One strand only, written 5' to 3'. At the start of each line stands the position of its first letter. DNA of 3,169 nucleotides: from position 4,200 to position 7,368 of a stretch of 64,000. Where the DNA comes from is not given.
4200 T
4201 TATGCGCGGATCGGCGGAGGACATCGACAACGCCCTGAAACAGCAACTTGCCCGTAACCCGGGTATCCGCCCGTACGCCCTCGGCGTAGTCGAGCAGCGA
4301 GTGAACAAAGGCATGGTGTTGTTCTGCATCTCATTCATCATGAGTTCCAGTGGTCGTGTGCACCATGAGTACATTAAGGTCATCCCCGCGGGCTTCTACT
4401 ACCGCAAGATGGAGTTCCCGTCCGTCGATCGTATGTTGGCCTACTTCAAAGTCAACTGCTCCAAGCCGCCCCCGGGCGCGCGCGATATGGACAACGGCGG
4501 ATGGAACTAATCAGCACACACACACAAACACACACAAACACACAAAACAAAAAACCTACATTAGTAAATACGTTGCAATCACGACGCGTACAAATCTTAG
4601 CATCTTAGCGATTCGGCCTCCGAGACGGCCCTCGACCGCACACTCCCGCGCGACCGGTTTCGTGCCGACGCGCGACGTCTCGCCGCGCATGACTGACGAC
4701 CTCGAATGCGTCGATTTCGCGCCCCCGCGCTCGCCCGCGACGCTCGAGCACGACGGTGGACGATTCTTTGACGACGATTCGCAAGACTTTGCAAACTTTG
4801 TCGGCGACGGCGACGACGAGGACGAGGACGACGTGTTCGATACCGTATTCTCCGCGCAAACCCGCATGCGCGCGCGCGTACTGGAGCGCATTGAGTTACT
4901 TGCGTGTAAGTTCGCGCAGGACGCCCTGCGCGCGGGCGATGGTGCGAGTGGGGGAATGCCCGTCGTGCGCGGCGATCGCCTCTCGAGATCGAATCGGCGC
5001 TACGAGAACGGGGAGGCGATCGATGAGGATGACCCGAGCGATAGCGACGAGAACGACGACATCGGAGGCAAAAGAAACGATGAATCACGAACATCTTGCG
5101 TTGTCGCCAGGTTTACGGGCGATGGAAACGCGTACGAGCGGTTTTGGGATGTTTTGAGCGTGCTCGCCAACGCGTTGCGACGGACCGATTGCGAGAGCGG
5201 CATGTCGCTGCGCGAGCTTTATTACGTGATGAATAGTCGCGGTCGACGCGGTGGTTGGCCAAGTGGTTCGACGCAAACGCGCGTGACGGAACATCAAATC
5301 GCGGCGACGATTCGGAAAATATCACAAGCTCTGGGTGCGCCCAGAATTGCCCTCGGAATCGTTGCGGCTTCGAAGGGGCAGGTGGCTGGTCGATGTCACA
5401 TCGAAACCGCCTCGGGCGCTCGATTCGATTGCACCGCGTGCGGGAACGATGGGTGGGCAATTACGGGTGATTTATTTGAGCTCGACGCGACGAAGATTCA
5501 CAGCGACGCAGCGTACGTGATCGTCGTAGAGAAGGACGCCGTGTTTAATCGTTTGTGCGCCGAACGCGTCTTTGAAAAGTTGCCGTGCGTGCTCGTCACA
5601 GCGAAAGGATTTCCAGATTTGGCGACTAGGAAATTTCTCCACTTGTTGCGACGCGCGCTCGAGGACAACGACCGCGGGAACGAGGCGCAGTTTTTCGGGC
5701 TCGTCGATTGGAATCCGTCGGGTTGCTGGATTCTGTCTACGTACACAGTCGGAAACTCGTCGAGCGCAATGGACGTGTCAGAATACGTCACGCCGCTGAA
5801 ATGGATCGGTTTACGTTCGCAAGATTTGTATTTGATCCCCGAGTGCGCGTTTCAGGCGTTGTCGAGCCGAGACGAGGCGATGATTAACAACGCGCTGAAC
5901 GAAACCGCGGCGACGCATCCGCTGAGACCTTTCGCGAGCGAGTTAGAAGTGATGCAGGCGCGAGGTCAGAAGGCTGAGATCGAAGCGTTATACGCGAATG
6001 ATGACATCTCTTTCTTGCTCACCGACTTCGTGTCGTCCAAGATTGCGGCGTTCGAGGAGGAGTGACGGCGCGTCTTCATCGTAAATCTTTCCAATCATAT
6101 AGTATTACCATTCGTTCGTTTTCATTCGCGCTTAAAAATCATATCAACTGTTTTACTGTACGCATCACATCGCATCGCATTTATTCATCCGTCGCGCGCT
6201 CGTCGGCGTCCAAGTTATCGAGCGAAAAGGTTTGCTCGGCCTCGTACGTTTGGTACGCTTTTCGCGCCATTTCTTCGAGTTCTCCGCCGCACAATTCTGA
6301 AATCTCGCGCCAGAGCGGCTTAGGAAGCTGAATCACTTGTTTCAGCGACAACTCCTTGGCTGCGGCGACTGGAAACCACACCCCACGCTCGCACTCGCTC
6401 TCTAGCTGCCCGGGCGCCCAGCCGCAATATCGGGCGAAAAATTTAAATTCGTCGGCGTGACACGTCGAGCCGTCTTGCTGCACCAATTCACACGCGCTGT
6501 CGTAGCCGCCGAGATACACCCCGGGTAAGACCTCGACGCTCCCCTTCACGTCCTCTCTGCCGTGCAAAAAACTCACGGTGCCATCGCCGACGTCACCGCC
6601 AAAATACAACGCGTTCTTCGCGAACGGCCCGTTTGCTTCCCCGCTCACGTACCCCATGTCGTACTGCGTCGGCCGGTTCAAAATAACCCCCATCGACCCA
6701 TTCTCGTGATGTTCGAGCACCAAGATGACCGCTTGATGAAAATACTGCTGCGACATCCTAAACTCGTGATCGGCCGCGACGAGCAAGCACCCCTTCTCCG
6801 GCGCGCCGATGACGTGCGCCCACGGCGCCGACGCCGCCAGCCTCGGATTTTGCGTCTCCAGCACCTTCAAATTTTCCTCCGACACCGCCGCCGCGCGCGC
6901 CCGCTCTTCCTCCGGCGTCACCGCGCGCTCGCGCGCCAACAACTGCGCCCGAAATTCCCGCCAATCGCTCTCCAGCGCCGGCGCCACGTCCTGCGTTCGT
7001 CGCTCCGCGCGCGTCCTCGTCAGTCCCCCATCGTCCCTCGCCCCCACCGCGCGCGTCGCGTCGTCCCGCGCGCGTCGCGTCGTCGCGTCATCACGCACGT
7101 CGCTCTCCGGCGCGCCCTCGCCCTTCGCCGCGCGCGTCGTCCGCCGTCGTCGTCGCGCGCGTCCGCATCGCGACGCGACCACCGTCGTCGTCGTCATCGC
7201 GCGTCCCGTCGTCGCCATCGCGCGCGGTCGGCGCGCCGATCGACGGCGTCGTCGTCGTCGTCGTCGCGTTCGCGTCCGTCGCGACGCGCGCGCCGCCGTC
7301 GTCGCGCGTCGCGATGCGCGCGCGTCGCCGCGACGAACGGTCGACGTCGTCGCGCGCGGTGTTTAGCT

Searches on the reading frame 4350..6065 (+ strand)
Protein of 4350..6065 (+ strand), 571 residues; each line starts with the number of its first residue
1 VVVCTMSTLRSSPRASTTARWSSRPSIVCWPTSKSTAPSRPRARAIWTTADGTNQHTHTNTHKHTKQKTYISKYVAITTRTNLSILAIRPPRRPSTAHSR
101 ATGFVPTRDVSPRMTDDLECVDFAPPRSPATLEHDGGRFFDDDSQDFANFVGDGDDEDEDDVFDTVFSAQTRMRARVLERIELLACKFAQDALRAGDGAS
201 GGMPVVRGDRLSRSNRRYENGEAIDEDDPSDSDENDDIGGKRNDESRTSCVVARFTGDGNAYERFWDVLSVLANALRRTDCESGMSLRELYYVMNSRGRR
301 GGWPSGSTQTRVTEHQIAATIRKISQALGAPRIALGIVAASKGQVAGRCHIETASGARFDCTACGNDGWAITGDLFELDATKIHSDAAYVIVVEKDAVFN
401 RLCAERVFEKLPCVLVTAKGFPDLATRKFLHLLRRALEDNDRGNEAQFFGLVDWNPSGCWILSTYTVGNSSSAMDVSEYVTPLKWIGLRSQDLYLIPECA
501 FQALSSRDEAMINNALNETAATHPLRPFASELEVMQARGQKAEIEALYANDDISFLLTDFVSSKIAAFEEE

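Call 16: search_protein_families(library=pfam, proteins=[window:4350-6065:+], max_evalue=0.00001)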
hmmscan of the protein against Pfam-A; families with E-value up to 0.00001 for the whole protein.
window:4350-6065:+ (571 aa): 1 family
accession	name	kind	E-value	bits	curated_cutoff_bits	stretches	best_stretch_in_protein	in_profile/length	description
PF21180.3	TOP6A-Spo11_Toprim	-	2.8e-33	115.8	24.1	1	389-565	1-170/170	Topoisomerase 6 subunit A/Spo11, Toprim domain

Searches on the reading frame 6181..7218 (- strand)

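Call 16: search_protein_families(library=pfam, proteins=[window:6181-7218:-], max_evalue=0.00001)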
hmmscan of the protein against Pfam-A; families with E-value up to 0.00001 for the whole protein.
window:6181-7218:- (345 aa): 1 family
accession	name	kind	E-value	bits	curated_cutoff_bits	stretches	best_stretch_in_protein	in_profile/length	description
PF02622.21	DUF179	-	3.4e-35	121.8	27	1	155-311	3-157/157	AlgH-like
